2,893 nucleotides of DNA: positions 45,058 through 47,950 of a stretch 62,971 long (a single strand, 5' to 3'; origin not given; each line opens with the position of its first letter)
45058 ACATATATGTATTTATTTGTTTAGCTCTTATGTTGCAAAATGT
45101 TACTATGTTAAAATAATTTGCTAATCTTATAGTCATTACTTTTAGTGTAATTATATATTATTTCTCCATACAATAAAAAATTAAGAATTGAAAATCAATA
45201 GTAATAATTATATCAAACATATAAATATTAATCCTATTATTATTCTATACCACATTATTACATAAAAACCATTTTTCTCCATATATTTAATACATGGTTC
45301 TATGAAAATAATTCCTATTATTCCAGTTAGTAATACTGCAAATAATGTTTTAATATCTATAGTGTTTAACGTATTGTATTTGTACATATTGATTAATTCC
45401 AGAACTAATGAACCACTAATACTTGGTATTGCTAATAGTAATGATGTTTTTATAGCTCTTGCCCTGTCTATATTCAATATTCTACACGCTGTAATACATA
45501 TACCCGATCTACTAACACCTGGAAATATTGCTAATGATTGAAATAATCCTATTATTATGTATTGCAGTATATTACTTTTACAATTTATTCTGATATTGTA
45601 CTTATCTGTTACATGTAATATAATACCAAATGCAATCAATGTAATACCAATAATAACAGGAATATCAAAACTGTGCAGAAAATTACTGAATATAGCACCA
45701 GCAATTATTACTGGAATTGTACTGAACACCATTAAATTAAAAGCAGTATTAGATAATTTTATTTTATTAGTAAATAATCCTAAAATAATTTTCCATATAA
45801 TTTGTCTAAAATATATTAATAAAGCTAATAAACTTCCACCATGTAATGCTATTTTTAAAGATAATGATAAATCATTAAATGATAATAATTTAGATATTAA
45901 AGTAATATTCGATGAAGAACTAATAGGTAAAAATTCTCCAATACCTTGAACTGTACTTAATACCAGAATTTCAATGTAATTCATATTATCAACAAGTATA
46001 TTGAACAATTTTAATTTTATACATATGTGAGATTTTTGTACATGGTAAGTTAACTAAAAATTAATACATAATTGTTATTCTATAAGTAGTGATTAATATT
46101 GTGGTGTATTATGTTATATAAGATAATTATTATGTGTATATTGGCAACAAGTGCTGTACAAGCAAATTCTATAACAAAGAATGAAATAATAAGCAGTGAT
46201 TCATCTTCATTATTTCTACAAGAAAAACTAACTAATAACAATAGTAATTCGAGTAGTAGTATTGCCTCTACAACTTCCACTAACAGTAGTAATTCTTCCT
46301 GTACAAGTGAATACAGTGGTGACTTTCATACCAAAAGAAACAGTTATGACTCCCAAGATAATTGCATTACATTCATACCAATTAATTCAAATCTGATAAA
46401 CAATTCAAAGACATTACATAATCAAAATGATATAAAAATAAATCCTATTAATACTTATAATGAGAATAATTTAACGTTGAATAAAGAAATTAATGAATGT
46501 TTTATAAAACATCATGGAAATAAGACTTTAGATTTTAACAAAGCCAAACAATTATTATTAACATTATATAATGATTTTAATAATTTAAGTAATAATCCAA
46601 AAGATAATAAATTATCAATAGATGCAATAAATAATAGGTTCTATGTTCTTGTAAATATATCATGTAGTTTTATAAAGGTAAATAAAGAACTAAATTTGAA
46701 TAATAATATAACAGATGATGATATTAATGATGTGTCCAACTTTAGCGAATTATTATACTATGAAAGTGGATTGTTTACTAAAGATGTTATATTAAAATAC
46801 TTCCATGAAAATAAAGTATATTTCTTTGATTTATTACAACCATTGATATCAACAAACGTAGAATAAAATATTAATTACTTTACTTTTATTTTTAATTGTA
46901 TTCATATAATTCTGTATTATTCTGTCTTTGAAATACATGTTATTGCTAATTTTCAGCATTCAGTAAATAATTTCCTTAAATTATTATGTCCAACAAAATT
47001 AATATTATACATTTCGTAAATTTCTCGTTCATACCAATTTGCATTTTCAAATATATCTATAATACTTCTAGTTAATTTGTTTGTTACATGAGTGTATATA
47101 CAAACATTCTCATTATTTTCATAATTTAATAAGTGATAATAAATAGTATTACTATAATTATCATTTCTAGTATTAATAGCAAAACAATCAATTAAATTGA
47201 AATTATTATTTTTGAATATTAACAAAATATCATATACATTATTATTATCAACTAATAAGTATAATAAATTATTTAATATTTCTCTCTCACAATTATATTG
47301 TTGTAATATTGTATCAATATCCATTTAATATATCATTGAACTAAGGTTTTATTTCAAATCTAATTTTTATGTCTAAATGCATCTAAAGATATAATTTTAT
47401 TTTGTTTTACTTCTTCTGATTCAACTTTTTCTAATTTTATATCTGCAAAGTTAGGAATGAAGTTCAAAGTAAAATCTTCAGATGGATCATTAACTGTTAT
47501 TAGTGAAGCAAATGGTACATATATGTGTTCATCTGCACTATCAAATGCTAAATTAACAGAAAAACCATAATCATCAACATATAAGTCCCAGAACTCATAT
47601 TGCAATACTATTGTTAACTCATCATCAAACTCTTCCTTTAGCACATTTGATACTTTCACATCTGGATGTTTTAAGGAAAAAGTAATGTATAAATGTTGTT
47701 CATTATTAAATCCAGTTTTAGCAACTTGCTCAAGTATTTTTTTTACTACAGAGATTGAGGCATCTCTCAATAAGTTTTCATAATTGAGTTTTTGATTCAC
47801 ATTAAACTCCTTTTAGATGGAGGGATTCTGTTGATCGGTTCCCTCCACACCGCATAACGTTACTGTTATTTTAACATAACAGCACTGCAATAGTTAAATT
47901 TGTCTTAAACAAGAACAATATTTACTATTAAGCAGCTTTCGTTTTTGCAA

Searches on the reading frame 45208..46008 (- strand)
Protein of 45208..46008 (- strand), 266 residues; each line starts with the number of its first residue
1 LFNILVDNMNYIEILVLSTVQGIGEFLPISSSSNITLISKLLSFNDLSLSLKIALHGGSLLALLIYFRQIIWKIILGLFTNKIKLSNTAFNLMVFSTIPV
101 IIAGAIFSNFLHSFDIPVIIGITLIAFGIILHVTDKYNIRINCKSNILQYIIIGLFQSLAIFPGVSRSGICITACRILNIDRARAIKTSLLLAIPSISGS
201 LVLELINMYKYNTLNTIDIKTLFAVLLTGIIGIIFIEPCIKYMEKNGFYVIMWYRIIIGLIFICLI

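Call 8: search_protein_families(library=pfam, proteins=[window:45208-46008:-], max_evalue=0.01)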
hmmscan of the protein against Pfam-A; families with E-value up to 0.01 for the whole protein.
window:45208-46008:- (266 aa): 2 families
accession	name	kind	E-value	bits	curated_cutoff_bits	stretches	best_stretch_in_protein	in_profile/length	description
PF02673.24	BacA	-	1.3e-53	182.7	33.4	1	15-261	2-257/257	Bacitracin resistance protein BacA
PF01925.25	TauE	-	0.00054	20.1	32.6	1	88-249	64-223/237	Sulfite exporter TauE/SafE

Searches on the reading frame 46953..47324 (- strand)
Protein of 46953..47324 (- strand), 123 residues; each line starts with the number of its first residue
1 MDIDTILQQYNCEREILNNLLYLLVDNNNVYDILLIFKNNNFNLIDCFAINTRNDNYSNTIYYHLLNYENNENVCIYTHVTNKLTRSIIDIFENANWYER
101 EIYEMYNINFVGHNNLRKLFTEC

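Call 8: search_protein_families(library=pfam, proteins=[window:46953-47324:-], max_evalue=0.01)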
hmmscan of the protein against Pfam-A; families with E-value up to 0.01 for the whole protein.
window:46953-47324:- (123 aa): 2 families
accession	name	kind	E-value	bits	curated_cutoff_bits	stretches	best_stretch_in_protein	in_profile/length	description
PF00329.25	Complex1_30kDa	-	1.7e-21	77.5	22.5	1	25-121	3-105/124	Respiratory-chain NADH dehydrogenase, 30 Kd subunit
PF19520.5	Dpp_8_9_N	-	0.0013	19.2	27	1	7-87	40-117/154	Dipeptidyl peptidase 8 and 9 N-terminal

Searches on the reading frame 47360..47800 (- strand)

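Call 8: search_protein_families(library=pfam, proteins=[window:47360-47800:-], max_evalue=0.01)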
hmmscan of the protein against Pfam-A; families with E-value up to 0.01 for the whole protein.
window:47360-47800:- (146 aa): 1 family
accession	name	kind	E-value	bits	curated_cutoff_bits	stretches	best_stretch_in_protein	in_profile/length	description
PF04386.18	SspB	-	2.9e-26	92.8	27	1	17-131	9-124/156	Stringent starvation protein B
